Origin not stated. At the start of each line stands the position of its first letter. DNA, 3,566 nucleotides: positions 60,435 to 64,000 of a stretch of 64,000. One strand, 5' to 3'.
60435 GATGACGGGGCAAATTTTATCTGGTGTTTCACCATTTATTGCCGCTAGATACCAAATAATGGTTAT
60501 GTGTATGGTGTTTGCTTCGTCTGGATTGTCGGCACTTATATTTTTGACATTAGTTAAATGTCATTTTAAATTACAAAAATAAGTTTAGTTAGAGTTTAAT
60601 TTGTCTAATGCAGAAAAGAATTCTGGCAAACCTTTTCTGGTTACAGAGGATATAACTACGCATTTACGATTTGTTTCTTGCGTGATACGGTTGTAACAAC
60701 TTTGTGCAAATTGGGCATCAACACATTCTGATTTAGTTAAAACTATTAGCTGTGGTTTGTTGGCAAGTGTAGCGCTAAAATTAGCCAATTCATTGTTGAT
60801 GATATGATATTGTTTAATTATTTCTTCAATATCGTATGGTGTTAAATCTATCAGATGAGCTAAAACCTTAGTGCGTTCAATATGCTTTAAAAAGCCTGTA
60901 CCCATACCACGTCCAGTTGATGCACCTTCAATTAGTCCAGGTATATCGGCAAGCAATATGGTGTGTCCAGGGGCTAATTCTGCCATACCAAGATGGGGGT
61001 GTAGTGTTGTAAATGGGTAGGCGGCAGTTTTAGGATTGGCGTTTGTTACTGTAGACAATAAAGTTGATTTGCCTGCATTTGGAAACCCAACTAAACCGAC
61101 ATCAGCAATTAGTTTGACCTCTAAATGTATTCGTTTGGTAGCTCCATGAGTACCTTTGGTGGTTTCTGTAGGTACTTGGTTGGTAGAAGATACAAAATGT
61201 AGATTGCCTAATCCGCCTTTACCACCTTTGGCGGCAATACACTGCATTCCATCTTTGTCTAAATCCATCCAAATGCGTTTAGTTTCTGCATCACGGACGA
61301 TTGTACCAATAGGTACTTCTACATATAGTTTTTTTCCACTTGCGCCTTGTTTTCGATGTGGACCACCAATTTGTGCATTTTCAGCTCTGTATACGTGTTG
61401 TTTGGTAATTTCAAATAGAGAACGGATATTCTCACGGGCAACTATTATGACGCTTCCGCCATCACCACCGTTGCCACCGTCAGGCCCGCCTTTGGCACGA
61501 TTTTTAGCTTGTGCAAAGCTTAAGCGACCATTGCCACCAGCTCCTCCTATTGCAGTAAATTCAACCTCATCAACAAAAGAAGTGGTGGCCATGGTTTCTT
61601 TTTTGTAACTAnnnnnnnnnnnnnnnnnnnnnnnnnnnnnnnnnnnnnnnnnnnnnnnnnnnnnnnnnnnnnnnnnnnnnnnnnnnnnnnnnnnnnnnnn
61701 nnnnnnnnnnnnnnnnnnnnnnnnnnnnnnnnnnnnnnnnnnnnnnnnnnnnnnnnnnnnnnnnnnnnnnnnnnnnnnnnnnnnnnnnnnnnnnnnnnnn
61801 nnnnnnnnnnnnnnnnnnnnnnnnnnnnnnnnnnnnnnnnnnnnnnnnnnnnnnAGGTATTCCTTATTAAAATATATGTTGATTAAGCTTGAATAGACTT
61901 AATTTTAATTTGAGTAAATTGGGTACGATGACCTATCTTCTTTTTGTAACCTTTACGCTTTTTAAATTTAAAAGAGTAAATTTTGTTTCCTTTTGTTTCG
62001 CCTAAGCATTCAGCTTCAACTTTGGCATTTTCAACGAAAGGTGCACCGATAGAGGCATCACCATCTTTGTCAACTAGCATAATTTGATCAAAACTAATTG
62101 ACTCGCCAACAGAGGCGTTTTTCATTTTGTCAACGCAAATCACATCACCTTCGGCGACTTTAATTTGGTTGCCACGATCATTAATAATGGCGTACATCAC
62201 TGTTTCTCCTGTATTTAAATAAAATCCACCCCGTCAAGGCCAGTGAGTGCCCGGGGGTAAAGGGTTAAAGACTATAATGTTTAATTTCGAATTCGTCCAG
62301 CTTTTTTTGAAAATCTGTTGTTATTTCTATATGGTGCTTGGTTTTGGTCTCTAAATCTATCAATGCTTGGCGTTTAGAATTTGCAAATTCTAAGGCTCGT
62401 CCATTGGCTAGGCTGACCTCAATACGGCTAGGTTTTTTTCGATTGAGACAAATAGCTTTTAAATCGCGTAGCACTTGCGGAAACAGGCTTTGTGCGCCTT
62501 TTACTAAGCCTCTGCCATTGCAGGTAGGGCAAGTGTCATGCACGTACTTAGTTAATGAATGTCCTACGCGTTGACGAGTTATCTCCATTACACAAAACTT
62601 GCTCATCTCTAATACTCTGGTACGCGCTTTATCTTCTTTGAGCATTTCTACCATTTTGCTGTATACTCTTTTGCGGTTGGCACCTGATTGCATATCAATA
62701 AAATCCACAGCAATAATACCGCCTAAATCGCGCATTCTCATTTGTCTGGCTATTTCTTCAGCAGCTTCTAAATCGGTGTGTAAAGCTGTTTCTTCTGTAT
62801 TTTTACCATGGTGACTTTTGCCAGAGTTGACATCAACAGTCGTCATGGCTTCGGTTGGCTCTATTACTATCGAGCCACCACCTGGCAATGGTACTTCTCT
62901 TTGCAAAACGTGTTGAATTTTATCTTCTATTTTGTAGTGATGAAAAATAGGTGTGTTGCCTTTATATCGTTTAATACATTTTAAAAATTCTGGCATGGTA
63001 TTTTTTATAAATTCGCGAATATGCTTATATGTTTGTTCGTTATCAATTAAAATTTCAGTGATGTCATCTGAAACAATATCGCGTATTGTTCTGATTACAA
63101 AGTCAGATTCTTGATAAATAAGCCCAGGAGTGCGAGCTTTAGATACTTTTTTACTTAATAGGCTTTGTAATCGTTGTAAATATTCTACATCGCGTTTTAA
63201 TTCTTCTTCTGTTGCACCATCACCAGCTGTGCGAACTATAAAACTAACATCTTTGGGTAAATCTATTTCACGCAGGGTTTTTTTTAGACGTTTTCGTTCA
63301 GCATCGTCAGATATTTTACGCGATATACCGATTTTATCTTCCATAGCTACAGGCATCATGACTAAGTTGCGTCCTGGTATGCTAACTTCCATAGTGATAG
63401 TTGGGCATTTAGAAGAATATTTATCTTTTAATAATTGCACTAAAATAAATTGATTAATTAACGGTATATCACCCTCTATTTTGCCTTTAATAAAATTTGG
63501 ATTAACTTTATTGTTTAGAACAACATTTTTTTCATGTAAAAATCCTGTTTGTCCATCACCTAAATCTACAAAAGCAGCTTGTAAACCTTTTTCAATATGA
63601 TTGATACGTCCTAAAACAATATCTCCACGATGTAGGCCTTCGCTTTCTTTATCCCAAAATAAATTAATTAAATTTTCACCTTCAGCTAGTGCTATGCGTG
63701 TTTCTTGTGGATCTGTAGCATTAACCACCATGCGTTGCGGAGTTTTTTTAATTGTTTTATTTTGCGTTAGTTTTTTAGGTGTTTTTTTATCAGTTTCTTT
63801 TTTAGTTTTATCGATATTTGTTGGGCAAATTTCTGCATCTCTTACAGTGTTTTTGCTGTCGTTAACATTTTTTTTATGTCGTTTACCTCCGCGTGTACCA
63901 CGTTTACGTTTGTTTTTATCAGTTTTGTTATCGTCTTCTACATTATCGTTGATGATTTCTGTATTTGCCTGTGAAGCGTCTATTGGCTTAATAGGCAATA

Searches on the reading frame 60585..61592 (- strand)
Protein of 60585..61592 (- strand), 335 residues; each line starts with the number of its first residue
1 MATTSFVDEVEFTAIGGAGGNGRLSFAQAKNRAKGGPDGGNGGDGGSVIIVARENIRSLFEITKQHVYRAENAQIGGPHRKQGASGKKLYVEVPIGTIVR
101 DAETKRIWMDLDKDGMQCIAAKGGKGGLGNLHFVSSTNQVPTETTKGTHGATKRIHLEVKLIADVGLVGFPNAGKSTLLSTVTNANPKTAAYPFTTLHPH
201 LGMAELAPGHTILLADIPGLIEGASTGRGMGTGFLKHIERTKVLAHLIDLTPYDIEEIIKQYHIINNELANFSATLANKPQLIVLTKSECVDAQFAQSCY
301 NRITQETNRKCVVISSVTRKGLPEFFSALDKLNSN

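Call 19: search_protein_families(library=pfam, proteins=[window:60585-61592:-], max_evalue=0.01)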
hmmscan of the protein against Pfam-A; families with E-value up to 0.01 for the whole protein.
window:60585-61592:- (335 aa): 3 families
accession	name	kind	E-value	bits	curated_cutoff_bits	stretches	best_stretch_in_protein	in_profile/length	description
PF01018.28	GTP1_OBG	-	1.3e-48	165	27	1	7-161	1-155/155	GTP1/OBG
PF01926.29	MMR_HSR1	-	1.7e-24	86.5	21.9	1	164-287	1-113/113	50S ribosome-binding GTPase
PF02421.24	FeoB_N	-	7e-08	32.6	27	1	165-221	3-58/156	Ferrous iron transport protein B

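Call 116: find_encoding_contigs(protein=window:60585-61592:-, flank=10000, max_places=3)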
Protein window:60585-61592:- (335 aa): 3 contigs read that carry it; 1 place shown.
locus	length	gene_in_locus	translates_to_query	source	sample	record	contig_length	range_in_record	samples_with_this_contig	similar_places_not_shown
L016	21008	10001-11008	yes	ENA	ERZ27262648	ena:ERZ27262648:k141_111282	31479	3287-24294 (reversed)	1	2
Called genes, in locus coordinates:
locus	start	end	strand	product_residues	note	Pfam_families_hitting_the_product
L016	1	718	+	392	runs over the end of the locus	PF01933:CofD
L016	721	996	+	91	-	PF00381:PTS-HPr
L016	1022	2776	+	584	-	PF05524:PEP-utilisers_N, PF00391:PEP-utilizers, PF02896:PEP-utilizers_C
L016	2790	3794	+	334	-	PF11104:PilM_2, PF14450:FtsA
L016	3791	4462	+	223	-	-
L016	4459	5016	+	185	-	PF04350:PilO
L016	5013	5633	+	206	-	-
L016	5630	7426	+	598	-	PF16344:FecR_C (faint), PF21305:type_II_gspD_N0, PF07660:STN (weak), PF03958:Secretin_N, PF00263:Secretin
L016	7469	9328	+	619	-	PF10150:RNase_E_G, PF20833:RNase_E_G_Thio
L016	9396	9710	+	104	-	PF00829:Ribosomal_L21p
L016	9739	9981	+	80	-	PF01016:Ribosomal_L27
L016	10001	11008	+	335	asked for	PF01018:GTP1_OBG, PF01926:MMR_HSR1, PF02421:FeoB_N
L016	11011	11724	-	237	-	PF03649:UPF0014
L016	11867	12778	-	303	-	PF03186:CobD_Cbib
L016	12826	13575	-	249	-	PF02943:FeThRed_B, PF00581:Rhodanese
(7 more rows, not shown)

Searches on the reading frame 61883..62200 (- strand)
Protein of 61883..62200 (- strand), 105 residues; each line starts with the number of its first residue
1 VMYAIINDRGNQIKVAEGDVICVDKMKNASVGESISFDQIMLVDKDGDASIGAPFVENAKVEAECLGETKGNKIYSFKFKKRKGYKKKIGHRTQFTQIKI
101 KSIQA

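Call 19: search_protein_families(library=pfam, proteins=[window:61883-62200:-], max_evalue=0.01)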
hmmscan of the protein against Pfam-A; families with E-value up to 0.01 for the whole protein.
window:61883-62200:- (105 aa): 1 family
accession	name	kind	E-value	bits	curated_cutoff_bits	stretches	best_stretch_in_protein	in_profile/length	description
PF00829.26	Ribosomal_L21p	-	3.8e-35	120.6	27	1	2-103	1-99/99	Ribosomal prokaryotic L21 protein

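Call 46: find_encoding_contigs(protein=window:61883-62200:-, flank=10000, max_places=4)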
Protein window:61883-62200:- (105 aa): no gene with exactly this product is on record in the collection.

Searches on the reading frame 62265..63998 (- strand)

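Call 19: search_protein_families(library=pfam, proteins=[window:62265-63998:-], max_evalue=0.01)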
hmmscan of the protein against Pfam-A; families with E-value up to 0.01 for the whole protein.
window:62265-63998:- (577 aa): 2 families
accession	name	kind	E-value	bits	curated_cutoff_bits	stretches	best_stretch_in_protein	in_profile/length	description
PF10150.14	RNase_E_G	-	8.2e-99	330.8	25.5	1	206-478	1-270/270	Ribonuclease E/G family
PF20833.2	RNase_E_G_Thio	-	2.6e-12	47.2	26.8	1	489-573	1-84/86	RNase E/G, Thioredoxin-like domain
